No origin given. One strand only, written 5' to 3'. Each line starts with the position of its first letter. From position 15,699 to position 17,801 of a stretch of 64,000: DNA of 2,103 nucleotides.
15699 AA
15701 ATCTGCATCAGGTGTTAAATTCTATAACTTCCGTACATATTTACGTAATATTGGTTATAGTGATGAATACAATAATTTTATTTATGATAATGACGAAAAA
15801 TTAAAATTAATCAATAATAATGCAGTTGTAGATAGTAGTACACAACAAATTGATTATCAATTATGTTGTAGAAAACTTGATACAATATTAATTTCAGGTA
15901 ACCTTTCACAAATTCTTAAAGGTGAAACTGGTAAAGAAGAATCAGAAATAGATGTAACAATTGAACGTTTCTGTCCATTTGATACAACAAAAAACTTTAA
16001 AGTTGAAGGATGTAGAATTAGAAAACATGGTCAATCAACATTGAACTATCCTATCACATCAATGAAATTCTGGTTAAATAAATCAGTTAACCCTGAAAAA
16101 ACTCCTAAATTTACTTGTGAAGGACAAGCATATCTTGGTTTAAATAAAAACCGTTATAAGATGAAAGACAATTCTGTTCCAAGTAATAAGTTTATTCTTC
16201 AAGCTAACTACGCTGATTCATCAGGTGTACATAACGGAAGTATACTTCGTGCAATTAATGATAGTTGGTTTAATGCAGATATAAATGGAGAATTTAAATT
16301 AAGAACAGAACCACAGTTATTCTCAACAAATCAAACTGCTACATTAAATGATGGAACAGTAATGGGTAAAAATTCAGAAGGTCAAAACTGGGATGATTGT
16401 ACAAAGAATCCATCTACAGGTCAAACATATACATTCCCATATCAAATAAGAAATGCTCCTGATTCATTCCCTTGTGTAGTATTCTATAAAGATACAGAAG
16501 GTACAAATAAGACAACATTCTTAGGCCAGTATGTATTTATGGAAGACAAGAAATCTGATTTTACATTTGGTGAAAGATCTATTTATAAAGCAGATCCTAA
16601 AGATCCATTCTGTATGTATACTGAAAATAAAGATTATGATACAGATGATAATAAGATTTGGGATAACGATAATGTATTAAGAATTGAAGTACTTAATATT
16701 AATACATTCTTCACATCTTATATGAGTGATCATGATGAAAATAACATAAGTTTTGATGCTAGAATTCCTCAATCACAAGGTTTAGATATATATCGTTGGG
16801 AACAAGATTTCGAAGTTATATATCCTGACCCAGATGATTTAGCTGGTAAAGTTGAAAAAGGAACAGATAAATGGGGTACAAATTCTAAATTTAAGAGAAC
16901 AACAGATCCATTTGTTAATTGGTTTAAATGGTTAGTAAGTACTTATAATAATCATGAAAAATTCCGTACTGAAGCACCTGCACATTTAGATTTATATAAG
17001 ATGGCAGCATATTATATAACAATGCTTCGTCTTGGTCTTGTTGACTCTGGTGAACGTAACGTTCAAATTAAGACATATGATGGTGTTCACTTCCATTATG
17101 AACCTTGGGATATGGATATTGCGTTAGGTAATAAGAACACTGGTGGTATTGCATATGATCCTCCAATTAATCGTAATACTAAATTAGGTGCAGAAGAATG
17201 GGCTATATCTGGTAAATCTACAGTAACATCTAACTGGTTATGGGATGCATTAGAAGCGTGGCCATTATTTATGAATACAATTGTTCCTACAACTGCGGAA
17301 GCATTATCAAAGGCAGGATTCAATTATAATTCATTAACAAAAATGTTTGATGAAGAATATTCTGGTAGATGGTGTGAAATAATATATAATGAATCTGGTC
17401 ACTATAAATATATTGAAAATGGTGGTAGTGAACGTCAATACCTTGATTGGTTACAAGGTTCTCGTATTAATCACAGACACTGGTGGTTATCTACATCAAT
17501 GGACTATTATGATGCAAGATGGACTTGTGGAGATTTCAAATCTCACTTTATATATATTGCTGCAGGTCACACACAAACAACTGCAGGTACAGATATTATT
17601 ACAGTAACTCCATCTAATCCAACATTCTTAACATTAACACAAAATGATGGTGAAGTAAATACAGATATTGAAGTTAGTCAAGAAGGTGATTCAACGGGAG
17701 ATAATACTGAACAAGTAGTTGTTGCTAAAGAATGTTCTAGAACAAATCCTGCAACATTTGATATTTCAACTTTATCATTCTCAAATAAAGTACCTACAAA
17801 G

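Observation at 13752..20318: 2188-aa structural giant with a His/Trp/Asp-rich central region and an LRR-like C-terminus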

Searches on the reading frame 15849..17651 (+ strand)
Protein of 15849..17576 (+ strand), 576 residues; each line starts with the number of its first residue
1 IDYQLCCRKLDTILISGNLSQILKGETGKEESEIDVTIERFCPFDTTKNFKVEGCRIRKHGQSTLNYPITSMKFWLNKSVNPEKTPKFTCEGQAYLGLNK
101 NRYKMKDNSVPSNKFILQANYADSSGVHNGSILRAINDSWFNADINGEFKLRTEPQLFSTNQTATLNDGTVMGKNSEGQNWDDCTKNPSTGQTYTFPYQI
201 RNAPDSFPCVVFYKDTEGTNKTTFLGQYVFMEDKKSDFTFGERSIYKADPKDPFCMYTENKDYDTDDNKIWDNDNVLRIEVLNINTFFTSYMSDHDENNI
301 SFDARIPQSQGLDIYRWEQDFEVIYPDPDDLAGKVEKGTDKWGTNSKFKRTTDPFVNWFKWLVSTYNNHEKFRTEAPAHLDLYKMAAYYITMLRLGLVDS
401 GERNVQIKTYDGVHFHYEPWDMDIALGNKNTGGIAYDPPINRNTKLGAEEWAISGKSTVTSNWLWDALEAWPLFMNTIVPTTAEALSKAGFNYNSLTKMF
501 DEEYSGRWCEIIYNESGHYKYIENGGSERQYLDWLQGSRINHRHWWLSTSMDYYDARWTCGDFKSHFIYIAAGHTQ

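Call 24: search_protein_families(library=pfam, proteins=[window:16029-17651:+], max_evalue=5)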
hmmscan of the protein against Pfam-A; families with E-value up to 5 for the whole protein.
window:16029-17651:+ (541 aa): 1 family
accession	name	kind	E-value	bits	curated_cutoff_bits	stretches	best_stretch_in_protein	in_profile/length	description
PF02957.21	TT_ORF2-like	-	0.15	12.5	24.3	1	499-521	21-46/53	TT viral ORF2-like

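Call 51: find_homologous_proteins(query=A4, max_evalue=0.001)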
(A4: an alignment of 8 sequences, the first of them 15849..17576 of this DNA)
Query A4 (8 sequences) (576 aa, profile of the alignment): 75 proteins with E <= 0.001 among 5400 candidates.
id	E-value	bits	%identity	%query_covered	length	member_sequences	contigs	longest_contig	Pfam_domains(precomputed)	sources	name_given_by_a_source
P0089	6.0e-208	710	56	100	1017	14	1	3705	PF08757.18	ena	-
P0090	3.3e-193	661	56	100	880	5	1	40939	PF08757.18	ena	-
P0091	3.0e-178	612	49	99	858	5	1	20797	PF08757.18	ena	-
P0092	2.7e-176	605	59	87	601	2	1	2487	-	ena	-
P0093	3.9e-157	542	47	87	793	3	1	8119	-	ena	-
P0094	3.0e-146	506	47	81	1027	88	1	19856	PF08757.18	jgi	jgi:hypothetical protein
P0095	9.2e-144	498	55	77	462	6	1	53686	PF08757.18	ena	-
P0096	7.4e-137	475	58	66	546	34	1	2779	-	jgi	-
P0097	1.1e-124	435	57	60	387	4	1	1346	PF08757.18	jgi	jgi:hypothetical protein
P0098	7.7e-124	432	47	68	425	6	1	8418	PF08757.18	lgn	-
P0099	1.9e-121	424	58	60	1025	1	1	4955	PF08757.18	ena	-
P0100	1.9e-118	414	56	60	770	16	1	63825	PF08757.18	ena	-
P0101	3.6e-110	387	56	54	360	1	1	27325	-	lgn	-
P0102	5.4e-106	373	53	65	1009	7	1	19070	-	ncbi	-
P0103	2.2e-104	368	50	59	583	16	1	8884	PF08757.18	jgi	jgi:hypothetical protein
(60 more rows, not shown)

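Call 79: search_protein_families(library=ncbifam, proteins=[window:15849-17576:+], max_evalue=0.01)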
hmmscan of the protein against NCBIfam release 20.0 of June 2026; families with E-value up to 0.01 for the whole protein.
window:15849-17576:+ (576 aa): 0 families

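Call 87: find_related_loci(query=A4, collection=viral_contigs, flank=10000)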
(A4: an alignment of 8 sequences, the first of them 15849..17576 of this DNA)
Query A4 (576 aa) in viral_contigs; peptide patterns used: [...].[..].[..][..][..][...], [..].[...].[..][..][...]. (x = any residue, [..] = any of these).
600 stretches matched a pattern (row limit reached: there are more); 355 encode a relative of the query (tblastn E <= 1e-3); the best 80 are kept; 79 distinct loci.
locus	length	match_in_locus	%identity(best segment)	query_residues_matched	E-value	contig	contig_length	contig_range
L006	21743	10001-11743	83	1-576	0e+0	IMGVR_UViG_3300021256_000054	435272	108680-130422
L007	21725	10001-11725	61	1-576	0e+0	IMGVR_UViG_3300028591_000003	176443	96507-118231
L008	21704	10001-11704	59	1-576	0e+0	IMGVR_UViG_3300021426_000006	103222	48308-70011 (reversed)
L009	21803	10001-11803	57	1-576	0e+0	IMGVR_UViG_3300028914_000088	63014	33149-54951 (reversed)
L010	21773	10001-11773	57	1-576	0e+0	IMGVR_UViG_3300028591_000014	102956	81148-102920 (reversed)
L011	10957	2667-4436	55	1-574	0e+0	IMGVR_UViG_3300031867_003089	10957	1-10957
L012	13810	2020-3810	58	1-576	0e+0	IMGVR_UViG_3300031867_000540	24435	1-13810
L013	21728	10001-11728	57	1-572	0e+0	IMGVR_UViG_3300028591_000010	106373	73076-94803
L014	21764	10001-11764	58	1-572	0e+0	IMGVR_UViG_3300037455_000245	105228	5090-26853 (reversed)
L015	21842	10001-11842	56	1-576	0e+0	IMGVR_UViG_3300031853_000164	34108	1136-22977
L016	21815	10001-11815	50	1-572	0e+0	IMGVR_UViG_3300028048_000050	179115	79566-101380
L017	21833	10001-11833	49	9-568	0e+0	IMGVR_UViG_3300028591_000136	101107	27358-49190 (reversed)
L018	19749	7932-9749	48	1-572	4e-180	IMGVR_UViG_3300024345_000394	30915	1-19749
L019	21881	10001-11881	47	1-568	1e-175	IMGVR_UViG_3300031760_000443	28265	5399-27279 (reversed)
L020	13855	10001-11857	47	1-572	1e-170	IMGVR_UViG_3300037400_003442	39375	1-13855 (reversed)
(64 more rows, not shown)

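Call 97: search_protein_representatives(protein=window:15849-17576:+)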
Query: 576 residues. Proteins with E-value up to 0.001 (for the whole library): 782; up to 1e-10: 497; up to 1e-30: 189. The best 150 are listed.
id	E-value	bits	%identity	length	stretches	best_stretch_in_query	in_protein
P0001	0.0e+00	1361.8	99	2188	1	1-576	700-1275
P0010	3.0e-249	845.1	67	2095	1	1-574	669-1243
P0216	3.6e-217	739.1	61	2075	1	2-572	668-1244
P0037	1.0e-215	734.3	60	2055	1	1-575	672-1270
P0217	6.6e-214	728.3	59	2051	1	1-574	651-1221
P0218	9.0e-207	704.8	61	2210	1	1-574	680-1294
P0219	1.5e-205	700.7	62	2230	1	1-574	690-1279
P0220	7.8e-185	632.3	54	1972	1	1-572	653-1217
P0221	2.7e-183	627.2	57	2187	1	8-572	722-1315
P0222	1.0e-181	622.0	55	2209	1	2-572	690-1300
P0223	1.2e-180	618.5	54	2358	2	1-351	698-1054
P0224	4.4e-177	606.7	59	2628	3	370-573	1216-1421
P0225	5.3e-176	603.1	55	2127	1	2-567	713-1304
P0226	1.5e-175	601.6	54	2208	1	1-572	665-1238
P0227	1.5e-173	595.0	54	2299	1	1-575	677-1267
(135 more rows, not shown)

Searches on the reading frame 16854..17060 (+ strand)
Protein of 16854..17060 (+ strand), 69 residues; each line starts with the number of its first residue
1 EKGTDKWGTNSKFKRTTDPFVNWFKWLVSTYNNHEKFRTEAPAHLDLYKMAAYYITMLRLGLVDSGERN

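Call 85: search_protein_families(library=pfam, proteins=[window:16854-17060:+], max_evalue=10)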
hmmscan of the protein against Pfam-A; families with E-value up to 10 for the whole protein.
seq(69 aa): 0 families

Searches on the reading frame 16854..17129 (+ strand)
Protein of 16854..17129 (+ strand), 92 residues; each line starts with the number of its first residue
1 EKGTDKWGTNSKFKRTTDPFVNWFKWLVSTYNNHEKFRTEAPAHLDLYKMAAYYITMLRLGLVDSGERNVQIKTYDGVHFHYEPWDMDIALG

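Call 85: search_protein_families(library=pfam, proteins=[window:16854-17129:+], max_evalue=10)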
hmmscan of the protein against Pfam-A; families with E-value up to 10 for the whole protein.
seq(92 aa): 1 family
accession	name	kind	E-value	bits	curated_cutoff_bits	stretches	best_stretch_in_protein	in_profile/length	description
PF08757.17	CotH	-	1.5e-05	25.1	23.8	1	14-92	135-216/322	CotH kinase protein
